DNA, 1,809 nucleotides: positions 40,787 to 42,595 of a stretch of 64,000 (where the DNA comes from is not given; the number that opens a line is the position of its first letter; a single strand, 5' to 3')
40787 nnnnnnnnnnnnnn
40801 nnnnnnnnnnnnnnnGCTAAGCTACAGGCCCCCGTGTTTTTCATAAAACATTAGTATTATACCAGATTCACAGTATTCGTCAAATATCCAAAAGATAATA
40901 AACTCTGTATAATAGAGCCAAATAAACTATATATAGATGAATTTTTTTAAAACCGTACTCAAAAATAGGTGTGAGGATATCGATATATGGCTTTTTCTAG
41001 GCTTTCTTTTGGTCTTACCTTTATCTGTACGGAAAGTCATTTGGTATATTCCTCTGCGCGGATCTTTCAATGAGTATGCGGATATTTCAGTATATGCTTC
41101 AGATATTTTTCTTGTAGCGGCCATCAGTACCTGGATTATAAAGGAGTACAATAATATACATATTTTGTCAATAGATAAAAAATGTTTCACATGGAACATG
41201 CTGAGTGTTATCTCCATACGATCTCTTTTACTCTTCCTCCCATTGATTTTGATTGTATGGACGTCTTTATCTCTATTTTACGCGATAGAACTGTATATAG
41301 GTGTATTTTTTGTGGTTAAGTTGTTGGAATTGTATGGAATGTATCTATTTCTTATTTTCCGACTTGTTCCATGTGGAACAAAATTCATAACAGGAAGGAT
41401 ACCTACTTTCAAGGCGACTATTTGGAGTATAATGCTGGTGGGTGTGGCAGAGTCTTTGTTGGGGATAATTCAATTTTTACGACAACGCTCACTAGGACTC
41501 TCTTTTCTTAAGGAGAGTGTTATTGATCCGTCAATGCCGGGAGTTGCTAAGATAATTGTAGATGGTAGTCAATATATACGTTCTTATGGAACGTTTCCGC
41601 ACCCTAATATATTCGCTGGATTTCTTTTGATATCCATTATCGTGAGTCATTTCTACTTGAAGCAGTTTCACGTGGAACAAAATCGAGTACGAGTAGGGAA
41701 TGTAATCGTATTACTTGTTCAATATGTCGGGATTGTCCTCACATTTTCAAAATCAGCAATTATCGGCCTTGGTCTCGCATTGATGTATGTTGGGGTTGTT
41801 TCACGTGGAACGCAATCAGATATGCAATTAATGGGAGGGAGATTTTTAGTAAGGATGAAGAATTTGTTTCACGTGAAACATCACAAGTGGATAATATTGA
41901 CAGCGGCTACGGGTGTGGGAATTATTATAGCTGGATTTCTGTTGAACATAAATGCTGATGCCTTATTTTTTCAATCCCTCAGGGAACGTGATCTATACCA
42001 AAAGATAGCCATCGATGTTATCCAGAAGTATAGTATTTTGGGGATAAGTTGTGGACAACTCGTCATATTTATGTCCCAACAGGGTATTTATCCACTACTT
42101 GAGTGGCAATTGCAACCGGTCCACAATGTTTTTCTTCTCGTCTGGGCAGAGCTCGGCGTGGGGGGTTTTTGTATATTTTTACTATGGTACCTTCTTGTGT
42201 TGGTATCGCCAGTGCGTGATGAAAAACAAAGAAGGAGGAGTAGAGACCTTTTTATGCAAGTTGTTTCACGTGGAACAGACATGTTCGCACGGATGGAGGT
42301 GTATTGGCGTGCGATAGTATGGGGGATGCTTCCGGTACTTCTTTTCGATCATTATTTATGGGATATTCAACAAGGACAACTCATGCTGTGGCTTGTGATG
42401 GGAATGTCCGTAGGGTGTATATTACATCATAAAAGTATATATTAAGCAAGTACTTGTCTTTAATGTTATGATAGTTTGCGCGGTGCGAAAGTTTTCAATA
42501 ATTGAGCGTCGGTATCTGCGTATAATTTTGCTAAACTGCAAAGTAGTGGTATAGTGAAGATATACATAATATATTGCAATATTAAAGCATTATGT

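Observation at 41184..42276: Six copies of a 14-bp near-palindrome (GTTYCA-NN-TGRAAC) confined to one O-antigen-ligase-like gene, each in a predicted inter-helix loop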

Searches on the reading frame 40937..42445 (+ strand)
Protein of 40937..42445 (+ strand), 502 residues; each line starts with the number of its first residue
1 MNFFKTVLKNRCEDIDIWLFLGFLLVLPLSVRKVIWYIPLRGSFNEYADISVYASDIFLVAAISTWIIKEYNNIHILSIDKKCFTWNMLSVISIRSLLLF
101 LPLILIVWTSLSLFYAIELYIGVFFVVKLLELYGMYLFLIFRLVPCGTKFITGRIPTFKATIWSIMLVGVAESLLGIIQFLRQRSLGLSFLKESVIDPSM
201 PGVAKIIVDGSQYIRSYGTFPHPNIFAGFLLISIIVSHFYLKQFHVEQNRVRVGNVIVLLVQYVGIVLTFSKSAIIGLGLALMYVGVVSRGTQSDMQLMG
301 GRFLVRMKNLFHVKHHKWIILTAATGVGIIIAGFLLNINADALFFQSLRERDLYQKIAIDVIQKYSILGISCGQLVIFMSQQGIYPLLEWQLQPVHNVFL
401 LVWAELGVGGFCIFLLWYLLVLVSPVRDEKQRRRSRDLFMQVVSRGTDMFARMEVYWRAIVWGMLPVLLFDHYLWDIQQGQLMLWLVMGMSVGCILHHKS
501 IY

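Call 8: search_protein_families(library=pfam, proteins=[window:40937-42445:+])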
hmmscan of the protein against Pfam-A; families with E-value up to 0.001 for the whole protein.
window:40937-42445:+ (502 aa): 1 family
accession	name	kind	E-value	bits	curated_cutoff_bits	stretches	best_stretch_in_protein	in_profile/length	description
PF04932.20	Wzy_C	-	1.6e-07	31.7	31.7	1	258-415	2-149/149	O-Antigen ligase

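Call 19: find_encoding_contigs(protein=window:40937-42445:+, flank=10000, max_places=6)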
Protein window:40937-42445:+ (502 aa): 1 contig read that carries it; 1 place shown.
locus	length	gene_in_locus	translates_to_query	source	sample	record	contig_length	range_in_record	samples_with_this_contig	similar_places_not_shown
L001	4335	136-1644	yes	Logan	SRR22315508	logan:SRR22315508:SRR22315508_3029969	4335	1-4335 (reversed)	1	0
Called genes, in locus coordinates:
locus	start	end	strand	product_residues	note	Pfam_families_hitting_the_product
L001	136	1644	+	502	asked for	PF04932:Wzy_C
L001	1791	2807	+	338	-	PF18884:TSP3_bac (weak)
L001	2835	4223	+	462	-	-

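Call 21: find_homologous_proteins(query=window:40937-42445:+)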
Query window:40937-42445:+ (502 aa): 465 proteins with E <= 0.001 among 8000 candidates; the best 120 are listed.
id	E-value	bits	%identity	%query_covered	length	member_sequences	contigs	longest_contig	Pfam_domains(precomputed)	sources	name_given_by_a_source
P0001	1.1e-213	729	100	66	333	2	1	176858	PF04932.21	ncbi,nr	ncbi:MAG: O-antigen ligase family protein [Candidatus Moranbacteria bacterium]|nr:O-antigen ligase f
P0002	1.8e-161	557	54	97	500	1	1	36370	PF04932.21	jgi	jgi:hypothetical protein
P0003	5.8e-161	555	55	99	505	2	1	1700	PF04932.21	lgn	-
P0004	1.8e-153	530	53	99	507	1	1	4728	PF04932.21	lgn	-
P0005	2.8e-152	527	50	97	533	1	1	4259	PF04932.21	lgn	-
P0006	5.2e-146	506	50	99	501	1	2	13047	PF04932.21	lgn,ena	-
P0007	9.1e-146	505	51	99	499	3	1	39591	PF04932.21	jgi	jgi:hypothetical protein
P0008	2.2e-143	497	50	97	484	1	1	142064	PF04932.21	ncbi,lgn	-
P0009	7.4e-137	476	51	92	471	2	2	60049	PF04932.21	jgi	jgi:hypothetical protein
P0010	7.3e-131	456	48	99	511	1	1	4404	PF04932.21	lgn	-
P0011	4.3e-115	404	44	99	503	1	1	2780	PF04932.21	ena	-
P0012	2.7e-108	381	44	100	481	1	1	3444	PF04932.21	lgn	-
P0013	4.1e-98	348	44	96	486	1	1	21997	PF04932.21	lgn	-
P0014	7.7e-91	324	40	99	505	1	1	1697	PF04932.21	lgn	-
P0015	8.0e-90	321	40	96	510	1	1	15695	PF04932.21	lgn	-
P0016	9.1e-85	304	37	98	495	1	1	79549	PF04932.21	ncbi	-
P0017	8.3e-84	301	37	98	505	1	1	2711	PF04932.21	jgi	jgi:hypothetical protein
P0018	2.2e-83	299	36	98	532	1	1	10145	PF04932.21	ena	-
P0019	1.5e-82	297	38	97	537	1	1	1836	PF04932.21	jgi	jgi:O-antigen ligase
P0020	1.4e-80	290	36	97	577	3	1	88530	PF04932.21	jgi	jgi:hypothetical protein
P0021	3.9e-79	285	40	96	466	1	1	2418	PF04932.21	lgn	-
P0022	1.1e-78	284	37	98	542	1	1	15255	PF04932.21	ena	-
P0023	1.2e-78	284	36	96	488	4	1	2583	PF04932.21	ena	-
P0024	1.2e-78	284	45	24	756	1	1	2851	PF04932.21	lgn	-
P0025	1.9e-78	283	38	96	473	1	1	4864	PF04932.21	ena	-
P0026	2.2e-78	283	37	98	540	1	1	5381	PF04932.21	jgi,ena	-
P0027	3.3e-78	282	31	98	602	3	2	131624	PF04932.21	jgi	jgi:hypothetical protein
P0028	3.8e-78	282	41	56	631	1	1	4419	PF04932.21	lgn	-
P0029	5.5e-78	281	36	97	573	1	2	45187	PF04932.21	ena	-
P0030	5.6e-78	281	39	100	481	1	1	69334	PF04932.21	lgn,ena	-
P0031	8.7e-78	281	38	95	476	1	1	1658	PF04932.21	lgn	-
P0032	9.7e-78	281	33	95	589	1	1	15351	PF04932.21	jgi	jgi:hypothetical protein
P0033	6.9e-77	278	39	95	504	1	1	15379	PF04932.21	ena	-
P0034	1.1e-76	277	34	98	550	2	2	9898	PF04932.21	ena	-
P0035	2.1e-76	276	37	95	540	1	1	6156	PF04932.21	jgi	-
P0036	5.0e-76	275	38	96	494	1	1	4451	PF04932.21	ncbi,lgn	-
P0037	6.3e-76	275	35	72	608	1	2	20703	PF04932.21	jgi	jgi:hypothetical protein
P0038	7.9e-76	274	35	98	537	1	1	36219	PF04932.21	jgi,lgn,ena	-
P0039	1.3e-75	274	37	97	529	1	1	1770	PF04932.21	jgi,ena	-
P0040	2.7e-75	273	39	97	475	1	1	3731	PF04932.21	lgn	-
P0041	4.9e-75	272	34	97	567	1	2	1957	PF04932.21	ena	-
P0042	5.8e-75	271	37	99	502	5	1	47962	PF04932.21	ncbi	-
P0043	1.3e-74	270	33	98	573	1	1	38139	PF04932.21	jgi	jgi:hypothetical protein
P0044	2.1e-74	270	33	95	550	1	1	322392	PF04932.21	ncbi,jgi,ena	ncbi:MAG: O-antigen ligase family protein [Parcubacteria group bacterium]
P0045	2.1e-74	270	36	57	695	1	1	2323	PF04932.21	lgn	-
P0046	2.9e-74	269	39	50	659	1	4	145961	PF04932.21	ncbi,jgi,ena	jgi:hypothetical protein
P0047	3.2e-74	269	38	98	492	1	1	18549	PF04932.21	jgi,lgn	jgi:hypothetical protein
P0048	4.0e-74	269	36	99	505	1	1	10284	PF04932.21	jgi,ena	-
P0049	8.2e-74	268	34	94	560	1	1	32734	PF04932.21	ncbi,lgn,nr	ncbi:O-antigen ligase domain-containing protein [Patescibacteria group bacterium]|nr:MAG: O-antigen 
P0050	1.4e-73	267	34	96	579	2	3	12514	PF04932.21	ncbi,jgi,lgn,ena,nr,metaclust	ncbi:MAG: hypothetical protein CO141_02065 [Candidatus Moranbacteria bacterium CG_4_9_14_3_um_filter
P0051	1.8e-73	267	38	95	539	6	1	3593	PF04932.21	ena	-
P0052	2.0e-73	266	34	97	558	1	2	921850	-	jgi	jgi:hypothetical protein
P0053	2.1e-73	266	34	99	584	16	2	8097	PF04932.21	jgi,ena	-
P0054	2.6e-73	266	35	96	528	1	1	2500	PF04932.21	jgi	-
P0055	2.8e-73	266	34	95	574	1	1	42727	PF04932.21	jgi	jgi:hypothetical protein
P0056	3.2e-73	266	36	98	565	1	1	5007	PF04932.21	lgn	-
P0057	3.3e-73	266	39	55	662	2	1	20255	PF04932.21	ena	-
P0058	3.8e-73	265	37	97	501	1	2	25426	PF04932.21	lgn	-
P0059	3.9e-73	265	36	95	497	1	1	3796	PF04932.21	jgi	-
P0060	4.9e-73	265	39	96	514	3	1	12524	PF04932.21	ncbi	-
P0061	6.7e-73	265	37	95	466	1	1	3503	PF04932.21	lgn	-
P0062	1.1e-72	264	40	50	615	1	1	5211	PF04932.21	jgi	jgi:hypothetical protein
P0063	1.3e-72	264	40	47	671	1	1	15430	PF04932.21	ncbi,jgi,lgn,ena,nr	ncbi:MAG TPA: hypothetical protein DIT25_00475 [Candidatus Moranbacteria bacterium]|nr:hypothetical 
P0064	1.6e-72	263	37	97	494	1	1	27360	PF04932.21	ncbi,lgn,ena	-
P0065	1.9e-72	263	43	51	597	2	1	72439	PF04932.21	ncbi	-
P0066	2.6e-72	263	35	98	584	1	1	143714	PF04932.21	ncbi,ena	-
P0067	3.0e-72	263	34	98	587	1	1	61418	PF04932.21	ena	-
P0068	3.3e-72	262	37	96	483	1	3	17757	PF04932.21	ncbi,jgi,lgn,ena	-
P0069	6.5e-72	261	35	97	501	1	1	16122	PF04932.21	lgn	-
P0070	6.9e-72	261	41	46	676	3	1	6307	PF04932.21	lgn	-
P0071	7.2e-72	261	36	97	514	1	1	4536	PF04932.21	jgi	jgi:hypothetical protein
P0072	7.2e-72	261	38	96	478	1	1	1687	PF04932.21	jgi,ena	-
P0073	9.6e-72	261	37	95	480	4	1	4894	PF04932.21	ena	-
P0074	1.1e-71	261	33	96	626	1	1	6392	PF04932.21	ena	-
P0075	2.7e-71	259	37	50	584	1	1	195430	PF04932.21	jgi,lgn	-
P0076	3.1e-71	259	34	96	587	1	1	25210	PF04932.21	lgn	-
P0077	3.1e-71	259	34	97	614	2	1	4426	PF04932.21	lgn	-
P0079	3.7e-71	259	32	99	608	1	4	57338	PF04932.21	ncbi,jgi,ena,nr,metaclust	ncbi:MAG: hypothetical protein US30_C0012G0051 [Candidatus Moranbacteria bacterium GW2011_GWF2_36_83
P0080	5.4e-71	258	35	98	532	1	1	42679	PF04932.21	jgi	jgi:O-antigen ligase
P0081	6.7e-71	258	32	97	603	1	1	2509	PF04932.21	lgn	-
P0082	9.1e-71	258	37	97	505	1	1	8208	PF04932.21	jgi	-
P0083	9.5e-71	258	36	98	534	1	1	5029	PF04932.21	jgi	-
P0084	1.3e-70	257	33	98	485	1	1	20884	PF04932.21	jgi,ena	-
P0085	1.5e-70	257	37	98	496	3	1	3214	PF04932.21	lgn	-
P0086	1.9e-70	257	34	98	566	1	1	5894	PF04932.21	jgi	jgi:O-antigen ligase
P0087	1.9e-70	257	35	98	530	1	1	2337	PF04932.21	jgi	-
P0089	2.1e-70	256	34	97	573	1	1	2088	PF04932.21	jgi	jgi:hypothetical protein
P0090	3.9e-70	256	38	49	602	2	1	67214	PF04932.21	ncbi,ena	-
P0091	4.7e-70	255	36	98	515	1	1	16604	PF04932.21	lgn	-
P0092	4.8e-70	255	31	98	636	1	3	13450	PF04932.21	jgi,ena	-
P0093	5.2e-70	255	37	98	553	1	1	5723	PF04932.21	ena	-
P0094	7.0e-70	255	32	96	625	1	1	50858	PF04932.21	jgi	jgi:hypothetical protein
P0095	8.0e-70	255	32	96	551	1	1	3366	PF04932.21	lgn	-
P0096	8.1e-70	255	37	97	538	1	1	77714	PF04932.21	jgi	-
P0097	1.0e-69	254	36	97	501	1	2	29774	PF04932.21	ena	-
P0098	1.1e-69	254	34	98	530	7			PF04932.21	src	-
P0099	1.2e-69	254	36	98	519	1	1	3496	PF04932.21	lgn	-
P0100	1.2e-69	254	38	98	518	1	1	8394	PF04932.21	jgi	jgi:hypothetical protein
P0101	1.5e-69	254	35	83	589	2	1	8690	PF04932.21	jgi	-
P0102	1.7e-69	253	37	98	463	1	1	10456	PF04932.21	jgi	jgi:hypothetical protein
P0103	1.9e-69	253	34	65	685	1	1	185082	PF04932.21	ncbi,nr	ncbi:MAG: O-antigen ligase family protein [Candidatus Moranbacteria bacterium]|nr:O-antigen ligase f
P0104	1.9e-69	253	36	97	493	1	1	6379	PF04932.21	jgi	-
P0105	2.4e-69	253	34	98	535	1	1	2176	PF04932.21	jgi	-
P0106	3.1e-69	253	32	95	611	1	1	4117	PF04932.21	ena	-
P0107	3.6e-69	252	36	95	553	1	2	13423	PF04932.21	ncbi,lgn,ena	ncbi:MAG: hypothetical protein AAB487_03625 [Patescibacteria group bacterium]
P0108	3.7e-69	252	34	98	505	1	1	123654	PF04932.21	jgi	jgi:O-antigen ligase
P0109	4.1e-69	252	38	52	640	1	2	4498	PF04932.21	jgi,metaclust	metaclust:\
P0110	6.0e-69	252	35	98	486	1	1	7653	PF04932.21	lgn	-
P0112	9.0e-69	251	33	95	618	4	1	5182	PF04932.21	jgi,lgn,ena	-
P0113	1.2e-68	251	39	57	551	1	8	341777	PF04932.21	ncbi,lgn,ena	-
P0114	1.4e-68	250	35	98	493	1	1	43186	PF04932.21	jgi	jgi:hypothetical protein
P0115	1.6e-68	250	39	82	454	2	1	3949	PF04932.21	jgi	jgi:hypothetical protein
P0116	1.6e-68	250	34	96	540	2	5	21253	PF04932.21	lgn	-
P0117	2.3e-68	250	33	97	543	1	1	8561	PF04932.21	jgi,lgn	-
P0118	3.5e-68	249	33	97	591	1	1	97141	PF04932.21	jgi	jgi:hypothetical protein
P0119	4.1e-68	249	40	79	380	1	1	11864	PF04932.21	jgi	jgi:hypothetical protein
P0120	8.7e-68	248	34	99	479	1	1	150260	PF04932.21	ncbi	-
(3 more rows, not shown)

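Call 27: find_encoding_contigs(protein=P0052, flank=10000, max_places=2)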
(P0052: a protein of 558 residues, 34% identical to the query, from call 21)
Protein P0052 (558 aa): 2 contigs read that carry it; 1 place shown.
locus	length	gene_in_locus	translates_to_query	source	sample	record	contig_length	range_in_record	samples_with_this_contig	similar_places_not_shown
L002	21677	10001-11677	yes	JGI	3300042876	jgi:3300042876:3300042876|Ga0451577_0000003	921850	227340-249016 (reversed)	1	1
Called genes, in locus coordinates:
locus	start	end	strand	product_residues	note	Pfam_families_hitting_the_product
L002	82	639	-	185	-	-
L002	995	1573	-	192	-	PF06725:3D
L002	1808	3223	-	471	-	-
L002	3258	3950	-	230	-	-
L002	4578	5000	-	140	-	PF01245:Ribosomal_L19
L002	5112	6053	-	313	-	PF01479:S4, PF00849:PseudoU_synth_2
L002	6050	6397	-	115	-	-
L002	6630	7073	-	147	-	-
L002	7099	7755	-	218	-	-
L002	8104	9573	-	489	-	PF01743:PolyA_pol, PF12627:PolyA_pol_RNAbd, PF01966:HD, PF13735:tRNA_NucTran2_2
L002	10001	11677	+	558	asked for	-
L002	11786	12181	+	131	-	-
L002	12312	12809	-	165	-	PF01936:NYN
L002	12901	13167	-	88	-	PF00312:Ribosomal_S15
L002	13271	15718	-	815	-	PF00521:DNA_topoisoIV, PF03989:DNA_gyraseA_C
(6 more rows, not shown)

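Call 28: find_encoding_contigs(protein=P0044, flank=10000, max_places=2)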
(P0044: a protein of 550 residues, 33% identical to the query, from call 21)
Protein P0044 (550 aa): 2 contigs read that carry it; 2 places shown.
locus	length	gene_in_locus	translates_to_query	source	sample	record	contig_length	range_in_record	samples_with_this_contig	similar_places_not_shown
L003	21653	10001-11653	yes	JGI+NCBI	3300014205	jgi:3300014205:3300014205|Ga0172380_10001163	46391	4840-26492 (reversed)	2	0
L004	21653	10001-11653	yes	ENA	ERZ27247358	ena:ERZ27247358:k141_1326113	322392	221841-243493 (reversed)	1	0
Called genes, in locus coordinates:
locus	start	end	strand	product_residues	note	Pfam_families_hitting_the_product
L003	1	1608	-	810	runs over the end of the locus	PF00294:PfkB, PF05221:AdoHcyase, PF00670:AdoHcyase_NAD, PF02826:2-Hacid_dh_C, PF07991:KARI_N (weak)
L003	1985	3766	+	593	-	-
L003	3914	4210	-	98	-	PF01035:DNA_binding_1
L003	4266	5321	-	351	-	PF13404:HTH_AsnC-type (weak), PF13412:HTH_24 (weak)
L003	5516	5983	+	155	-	-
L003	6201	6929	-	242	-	PF01978:TrmB, PF03965:Penicillinase_R (weak)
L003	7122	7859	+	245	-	PF02353:CMAS, PF03848:TehB (weak), PF13489:Methyltransf_23, PF05175:MTS, PF13847:Methyltransf_31, PF08241:Methyltransf_11, PF08242:Methyltransf_12, PF13649:Methyltransf_25, +1 more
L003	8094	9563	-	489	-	PF01743:PolyA_pol, PF12627:PolyA_pol_RNAbd, PF01966:HD, PF13735:tRNA_NucTran2_2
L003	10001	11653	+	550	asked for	PF04932:Wzy_C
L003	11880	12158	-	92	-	-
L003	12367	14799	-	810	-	PF00521:DNA_topoisoIV, PF03989:DNA_gyraseA_C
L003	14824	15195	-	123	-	-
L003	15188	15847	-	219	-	PF13483:Lactamase_B_3, PF12706:Lactamase_B_2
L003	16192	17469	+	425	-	PF00575:S1 (weak), PF23459:S1_RRP5 (faint), PF21710:Spt6_S1 (faint), PF00575:S1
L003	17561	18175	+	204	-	PF13189:Cytidylate_kin2, PF13207:AAA_17, PF13238:AAA_18, PF02224:Cytidylate_kin (weak)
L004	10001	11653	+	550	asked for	PF04932:Wzy_C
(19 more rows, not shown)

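Call 29: find_encoding_contigs(protein=P0009, flank=10000, max_places=2)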
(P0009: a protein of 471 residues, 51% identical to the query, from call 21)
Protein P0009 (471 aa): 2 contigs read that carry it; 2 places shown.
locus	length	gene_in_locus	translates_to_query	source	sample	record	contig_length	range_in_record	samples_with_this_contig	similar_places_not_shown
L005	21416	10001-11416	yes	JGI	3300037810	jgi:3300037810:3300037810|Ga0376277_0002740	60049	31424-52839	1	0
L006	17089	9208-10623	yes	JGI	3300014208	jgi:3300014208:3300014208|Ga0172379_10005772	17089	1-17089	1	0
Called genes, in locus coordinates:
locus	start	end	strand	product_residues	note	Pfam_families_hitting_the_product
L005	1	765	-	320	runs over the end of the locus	PF03990:DUF348, PF07501:G5, PF03330:DPBB_1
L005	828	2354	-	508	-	PF05362:Lon_C (weak), PF13541:ChlI, PF00493:MCM (faint), PF00158:Sigma54_activat (weak), PF01078:Mg_chelatase, PF07728:AAA_5, PF13335:Mg_chelatase_C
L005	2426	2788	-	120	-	PF01252:Peptidase_A8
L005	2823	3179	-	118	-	PF01258:zf-dskA_traR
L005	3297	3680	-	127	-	PF02021:UPF0102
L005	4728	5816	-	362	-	-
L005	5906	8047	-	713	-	PF01138:RNase_PH, PF03725:RNase_PH_C, PF03726:PNPase, PF01138:RNase_PH, PF00013:KH_1, PF00575:S1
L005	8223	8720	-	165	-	PF01936:NYN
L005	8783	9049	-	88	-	PF00312:Ribosomal_S15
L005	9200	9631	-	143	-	PF13463:HTH_27 (weak), PF01047:MarR (weak), PF12802:MarR_2, PF13412:HTH_24 (weak)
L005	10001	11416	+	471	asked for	PF04932:Wzy_C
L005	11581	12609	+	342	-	PF18884:TSP3_bac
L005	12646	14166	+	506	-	-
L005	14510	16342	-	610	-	PF06480:FtsH_ext (weak), PF00004:AAA, PF07728:AAA_5 (weak), PF17862:AAA_lid_3, PF01434:Peptidase_M41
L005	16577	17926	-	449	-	PF08241:Methyltransf_11 (weak)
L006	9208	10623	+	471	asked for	PF04932:Wzy_C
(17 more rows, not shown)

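Call 30: find_encoding_contigs(protein=P0120, flank=10000, max_places=2)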
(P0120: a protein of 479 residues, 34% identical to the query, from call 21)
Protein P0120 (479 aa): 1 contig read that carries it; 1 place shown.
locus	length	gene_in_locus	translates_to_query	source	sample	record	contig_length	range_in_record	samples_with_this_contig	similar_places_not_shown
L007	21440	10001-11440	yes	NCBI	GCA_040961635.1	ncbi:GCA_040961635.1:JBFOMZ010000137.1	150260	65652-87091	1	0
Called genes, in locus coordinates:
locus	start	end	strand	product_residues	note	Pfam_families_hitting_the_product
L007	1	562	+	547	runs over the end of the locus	PF00239:Resolvase, PF07508:Recombinase (weak), PF13408:Zn_ribbon_recom (weak)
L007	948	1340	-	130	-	PF01245:Ribosomal_L19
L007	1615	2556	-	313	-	PF01479:S4, PF00849:PseudoU_synth_2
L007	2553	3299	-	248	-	PF02633:Creatininase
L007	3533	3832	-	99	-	-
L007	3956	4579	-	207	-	-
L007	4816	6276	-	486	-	PF01743:PolyA_pol, PF12627:PolyA_pol_RNAbd, PF01966:HD, PF13735:tRNA_NucTran2_2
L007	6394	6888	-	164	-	PF12146:Hydrolase_4 (faint)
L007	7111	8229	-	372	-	PF03060:NMO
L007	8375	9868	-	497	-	PF02310:B12-binding, PF04055:Radical_SAM, PF13282:DUF4070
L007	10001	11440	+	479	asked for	PF04932:Wzy_C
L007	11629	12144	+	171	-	-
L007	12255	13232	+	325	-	PF18884:TSP3_bac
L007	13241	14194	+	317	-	-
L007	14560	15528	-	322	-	PF24400:DUF7544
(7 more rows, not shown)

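Call 32: search_protein_representatives(protein=window:40937-42445:+)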
Query: 502 residues. Proteins with E-value up to 0.001 (for the whole library): 5169; up to 1e-10: 2311; up to 1e-30: 255. The best 150 are listed.
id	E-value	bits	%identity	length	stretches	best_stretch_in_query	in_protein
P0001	3.4e-214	729.1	100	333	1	171-502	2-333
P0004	5.8e-154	530.4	54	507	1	1-499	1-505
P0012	8.5e-109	381.4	47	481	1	13-501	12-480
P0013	1.3e-98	347.8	46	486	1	11-490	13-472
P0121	7.2e-86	305.8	39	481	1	17-499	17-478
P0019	4.8e-83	296.5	41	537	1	12-499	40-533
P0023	3.8e-79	283.6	38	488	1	7-491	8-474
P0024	3.9e-79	283.6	45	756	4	160-279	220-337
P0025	5.9e-79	283.0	43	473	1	15-496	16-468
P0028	1.2e-78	281.9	44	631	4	160-295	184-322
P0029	1.7e-78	281.4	42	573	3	256-492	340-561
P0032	3.1e-78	280.6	44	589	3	157-418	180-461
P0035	6.8e-77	276.2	44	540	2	15-418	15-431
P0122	2.8e-74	267.6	38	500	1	9-490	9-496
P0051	5.6e-74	266.5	44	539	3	94-250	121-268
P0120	2.8e-68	247.8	38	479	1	7-496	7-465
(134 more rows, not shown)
